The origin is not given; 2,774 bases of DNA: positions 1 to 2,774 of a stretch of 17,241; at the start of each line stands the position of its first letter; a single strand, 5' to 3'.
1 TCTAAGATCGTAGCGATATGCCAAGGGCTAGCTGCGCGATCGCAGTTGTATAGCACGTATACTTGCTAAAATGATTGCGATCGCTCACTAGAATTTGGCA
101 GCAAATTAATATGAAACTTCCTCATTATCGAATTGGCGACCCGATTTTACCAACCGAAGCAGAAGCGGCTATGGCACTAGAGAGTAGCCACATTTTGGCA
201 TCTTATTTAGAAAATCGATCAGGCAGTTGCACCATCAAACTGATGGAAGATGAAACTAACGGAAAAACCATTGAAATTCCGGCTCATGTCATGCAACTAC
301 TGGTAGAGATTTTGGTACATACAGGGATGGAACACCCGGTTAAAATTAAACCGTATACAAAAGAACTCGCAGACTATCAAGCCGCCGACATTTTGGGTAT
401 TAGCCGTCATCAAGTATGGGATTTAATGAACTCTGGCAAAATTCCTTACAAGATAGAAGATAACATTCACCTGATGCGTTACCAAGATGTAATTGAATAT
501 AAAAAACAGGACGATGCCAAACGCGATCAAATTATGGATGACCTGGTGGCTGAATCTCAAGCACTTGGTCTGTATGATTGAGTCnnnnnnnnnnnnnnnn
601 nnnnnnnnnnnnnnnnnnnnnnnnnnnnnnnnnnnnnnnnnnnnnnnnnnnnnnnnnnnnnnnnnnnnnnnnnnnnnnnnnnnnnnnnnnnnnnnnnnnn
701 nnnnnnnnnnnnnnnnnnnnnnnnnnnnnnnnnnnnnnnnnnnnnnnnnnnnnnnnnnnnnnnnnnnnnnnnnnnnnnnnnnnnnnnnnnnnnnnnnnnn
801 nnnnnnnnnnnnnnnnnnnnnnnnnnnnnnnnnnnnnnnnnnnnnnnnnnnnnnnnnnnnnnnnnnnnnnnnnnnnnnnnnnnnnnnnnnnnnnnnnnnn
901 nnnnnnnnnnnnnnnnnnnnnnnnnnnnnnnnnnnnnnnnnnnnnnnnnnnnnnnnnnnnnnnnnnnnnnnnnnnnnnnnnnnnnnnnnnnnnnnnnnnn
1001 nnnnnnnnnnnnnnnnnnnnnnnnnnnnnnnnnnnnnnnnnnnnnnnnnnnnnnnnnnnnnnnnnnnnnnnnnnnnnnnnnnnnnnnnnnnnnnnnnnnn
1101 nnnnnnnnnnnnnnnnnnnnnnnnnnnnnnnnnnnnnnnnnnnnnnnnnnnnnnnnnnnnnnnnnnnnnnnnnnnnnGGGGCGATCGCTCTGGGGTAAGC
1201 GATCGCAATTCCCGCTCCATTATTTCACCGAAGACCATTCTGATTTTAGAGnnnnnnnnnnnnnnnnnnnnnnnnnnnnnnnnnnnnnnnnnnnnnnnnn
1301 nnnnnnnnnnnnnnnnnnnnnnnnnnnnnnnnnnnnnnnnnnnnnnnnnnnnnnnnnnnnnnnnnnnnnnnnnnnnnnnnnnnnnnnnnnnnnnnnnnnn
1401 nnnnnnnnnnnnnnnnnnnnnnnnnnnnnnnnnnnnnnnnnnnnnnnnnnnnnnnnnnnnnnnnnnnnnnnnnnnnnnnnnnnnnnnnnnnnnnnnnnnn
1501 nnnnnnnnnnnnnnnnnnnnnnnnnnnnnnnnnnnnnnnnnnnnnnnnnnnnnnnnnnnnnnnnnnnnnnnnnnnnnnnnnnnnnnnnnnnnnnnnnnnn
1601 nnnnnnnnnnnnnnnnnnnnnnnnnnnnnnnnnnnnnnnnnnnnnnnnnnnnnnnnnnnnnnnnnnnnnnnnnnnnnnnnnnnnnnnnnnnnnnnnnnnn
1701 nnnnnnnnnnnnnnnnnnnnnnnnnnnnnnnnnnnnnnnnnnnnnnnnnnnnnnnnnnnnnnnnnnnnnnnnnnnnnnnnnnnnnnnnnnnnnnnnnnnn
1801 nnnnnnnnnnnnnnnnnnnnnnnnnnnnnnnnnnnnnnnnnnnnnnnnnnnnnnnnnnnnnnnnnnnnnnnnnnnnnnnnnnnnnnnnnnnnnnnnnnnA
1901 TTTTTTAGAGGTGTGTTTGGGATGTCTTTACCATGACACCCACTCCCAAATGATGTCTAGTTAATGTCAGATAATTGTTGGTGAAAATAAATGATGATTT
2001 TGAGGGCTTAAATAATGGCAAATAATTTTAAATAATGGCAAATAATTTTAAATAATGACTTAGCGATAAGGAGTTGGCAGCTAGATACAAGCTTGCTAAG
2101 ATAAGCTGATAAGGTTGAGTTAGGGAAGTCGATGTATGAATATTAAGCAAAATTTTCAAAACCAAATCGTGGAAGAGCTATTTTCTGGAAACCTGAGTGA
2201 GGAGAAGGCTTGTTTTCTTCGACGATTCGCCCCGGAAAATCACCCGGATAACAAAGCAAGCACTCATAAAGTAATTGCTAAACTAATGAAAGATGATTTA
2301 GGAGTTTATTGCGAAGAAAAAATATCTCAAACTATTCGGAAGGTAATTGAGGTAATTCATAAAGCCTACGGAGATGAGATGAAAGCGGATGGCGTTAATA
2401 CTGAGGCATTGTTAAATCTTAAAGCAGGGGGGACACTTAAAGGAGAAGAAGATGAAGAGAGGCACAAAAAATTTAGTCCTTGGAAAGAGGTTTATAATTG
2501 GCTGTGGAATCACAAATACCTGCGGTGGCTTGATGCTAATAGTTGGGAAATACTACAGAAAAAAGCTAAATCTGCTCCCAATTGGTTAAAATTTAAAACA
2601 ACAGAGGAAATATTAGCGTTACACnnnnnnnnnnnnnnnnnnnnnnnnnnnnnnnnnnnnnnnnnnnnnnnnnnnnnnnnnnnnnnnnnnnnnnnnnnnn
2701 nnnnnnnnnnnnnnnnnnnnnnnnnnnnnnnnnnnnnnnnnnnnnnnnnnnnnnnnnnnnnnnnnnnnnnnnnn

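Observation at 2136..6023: Putative two-gene protease module: J-domain-like/DUF4384-like protein followed by TPR-CHAT caspase-like protease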

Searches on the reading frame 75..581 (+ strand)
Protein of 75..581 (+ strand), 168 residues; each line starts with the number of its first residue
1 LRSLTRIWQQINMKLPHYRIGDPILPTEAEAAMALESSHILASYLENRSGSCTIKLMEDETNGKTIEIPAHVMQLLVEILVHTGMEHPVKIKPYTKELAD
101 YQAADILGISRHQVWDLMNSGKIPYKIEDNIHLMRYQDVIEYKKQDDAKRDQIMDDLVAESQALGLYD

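Call 6: search_protein_families(library=pfam, proteins=[window:75-581:+], max_evalue=0.1)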
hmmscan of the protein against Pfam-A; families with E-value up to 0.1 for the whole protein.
window:75-581:+ (168 aa): 3 families
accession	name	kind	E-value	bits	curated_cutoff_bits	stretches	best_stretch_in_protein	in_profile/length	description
PF12728.13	HTH_17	-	2.3e-06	28.2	27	1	102-143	6-47/51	Helix-turn-helix domain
PF02001.22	DUF134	-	0.022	15.7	27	0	96-122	49-75/98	Protein of unknown function DUF134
PF13384.12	HTH_23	-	0.071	13.4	24.6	0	102-116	22-36/50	Homeodomain-like domain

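Call 22: search_protein_families(library=padloc, proteins=[window:75-581:+], max_evalue=0.01)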
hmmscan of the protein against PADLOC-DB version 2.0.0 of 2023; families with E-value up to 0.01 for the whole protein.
window:75-581:+ (168 aa): 0 families

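Call 23: search_protein_families(library=ncbifam, proteins=[window:75-581:+], max_evalue=0.01)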
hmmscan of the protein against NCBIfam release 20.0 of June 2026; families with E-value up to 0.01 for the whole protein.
window:75-581:+ (168 aa): 1 family
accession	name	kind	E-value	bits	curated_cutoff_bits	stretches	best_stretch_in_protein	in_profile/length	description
NF040990.2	MamR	equivalog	0.00015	22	100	1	64-142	11-88/91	magnetosome protein MamR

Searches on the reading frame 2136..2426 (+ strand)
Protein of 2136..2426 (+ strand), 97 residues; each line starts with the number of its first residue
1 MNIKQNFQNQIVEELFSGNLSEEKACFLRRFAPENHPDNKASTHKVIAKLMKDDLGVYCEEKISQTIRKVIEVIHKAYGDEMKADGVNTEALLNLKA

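Call 92: find_homologous_proteins(query=A8, max_evalue=0.01)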
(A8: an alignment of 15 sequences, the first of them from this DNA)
Query A8 (15 sequences) (97 aa, profile of the alignment): 5 proteins with E <= 0.01 among 883 candidates.
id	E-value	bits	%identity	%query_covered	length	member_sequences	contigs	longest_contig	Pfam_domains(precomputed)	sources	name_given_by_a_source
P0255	1.2e-26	111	30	76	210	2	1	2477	-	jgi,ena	-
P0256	9.0e-26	108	35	69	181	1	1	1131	-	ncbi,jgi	-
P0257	7.0e-25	105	33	97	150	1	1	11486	-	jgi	jgi:hypothetical protein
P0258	1.9e-23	100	33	66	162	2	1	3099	-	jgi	jgi:hypothetical protein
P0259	4.1e-3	35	50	39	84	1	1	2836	-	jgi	jgi:ribosomal protein L31E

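Call 93: find_encoding_contigs(protein=P0257, flank=6000, max_places=2)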
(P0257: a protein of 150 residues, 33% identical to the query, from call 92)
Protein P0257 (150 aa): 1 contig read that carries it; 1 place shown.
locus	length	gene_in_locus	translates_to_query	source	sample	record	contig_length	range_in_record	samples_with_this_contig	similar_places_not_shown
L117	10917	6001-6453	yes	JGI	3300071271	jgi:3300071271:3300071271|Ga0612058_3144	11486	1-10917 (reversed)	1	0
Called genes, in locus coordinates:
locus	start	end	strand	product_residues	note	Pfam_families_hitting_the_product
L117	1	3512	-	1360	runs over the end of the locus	?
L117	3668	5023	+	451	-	PF02608:Bmp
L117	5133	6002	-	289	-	PF12705:PDDEXK_1 (weak)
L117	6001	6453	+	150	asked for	-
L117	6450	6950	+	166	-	-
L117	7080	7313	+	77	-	PF02604:PhdYeFM_antitox (weak)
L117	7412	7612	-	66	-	-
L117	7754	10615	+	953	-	PF13424:TPR_12, PF13424:TPR_12 (weak), PF00515:TPR_1 (weak), PF13176:TPR_7 (weak), PF13424:TPR_12, PF13176:TPR_7, PF13424:TPR_12, PF12770:CHAT, +15 more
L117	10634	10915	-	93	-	?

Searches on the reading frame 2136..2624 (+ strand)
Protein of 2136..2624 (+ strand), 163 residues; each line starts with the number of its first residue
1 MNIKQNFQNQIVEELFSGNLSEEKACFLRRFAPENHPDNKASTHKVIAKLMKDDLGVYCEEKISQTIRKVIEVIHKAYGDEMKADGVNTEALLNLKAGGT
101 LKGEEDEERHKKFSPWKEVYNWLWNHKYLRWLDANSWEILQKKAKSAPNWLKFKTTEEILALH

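Call 63: search_solved_structures(query=A5, max_evalue=10)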
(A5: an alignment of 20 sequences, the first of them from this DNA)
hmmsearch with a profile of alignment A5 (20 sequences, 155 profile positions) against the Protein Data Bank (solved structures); distinct sequences matched with E-value up to 10: 4.
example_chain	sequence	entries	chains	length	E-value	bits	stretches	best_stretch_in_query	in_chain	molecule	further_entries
5xy3_G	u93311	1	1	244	0.44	13.7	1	32-82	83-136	Ribosomal protein L7Ae, putative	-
2p22_B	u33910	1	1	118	1.8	11.8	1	42-97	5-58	Vacuolar protein sorting-associated protein 28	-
2caz_B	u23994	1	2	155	1.9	11.7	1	37-97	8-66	VACUOLAR PROTEIN SORTING-ASSOCIATED PROTEIN VPS28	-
5cwf_A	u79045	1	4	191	6.6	9.9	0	51-90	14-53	Designed helical repeat protein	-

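Call 71: predict_structure(alignment_id=A5)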
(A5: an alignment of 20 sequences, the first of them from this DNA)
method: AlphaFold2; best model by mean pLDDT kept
length: 163 residues; sequences in the alignment: 20
mean_pLDDT: 83.4   pTM: 0.75
mean pLDDT of the five models: 83.4, 82.9, 82.4, 82.2, 80.9
residues with pLDDT >= 90: 83; 70-90: 44; 50-70: 32; < 50: 4
segments of 3 or more residues with pLDDT < 50: 104-106
pLDDT, mean of each block of 10 residues (from residue 1): 89 92 95 90 90 89 91 95 92 66 50 85 96 88 66 64 59
secondary structure, 60 per line:
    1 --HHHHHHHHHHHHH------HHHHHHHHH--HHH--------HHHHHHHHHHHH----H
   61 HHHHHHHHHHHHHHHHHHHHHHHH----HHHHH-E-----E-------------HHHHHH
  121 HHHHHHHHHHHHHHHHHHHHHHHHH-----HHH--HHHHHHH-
elements in order: H3-15 H22-30 H44-55 H60-84 H89-93 H115-145 H156-162
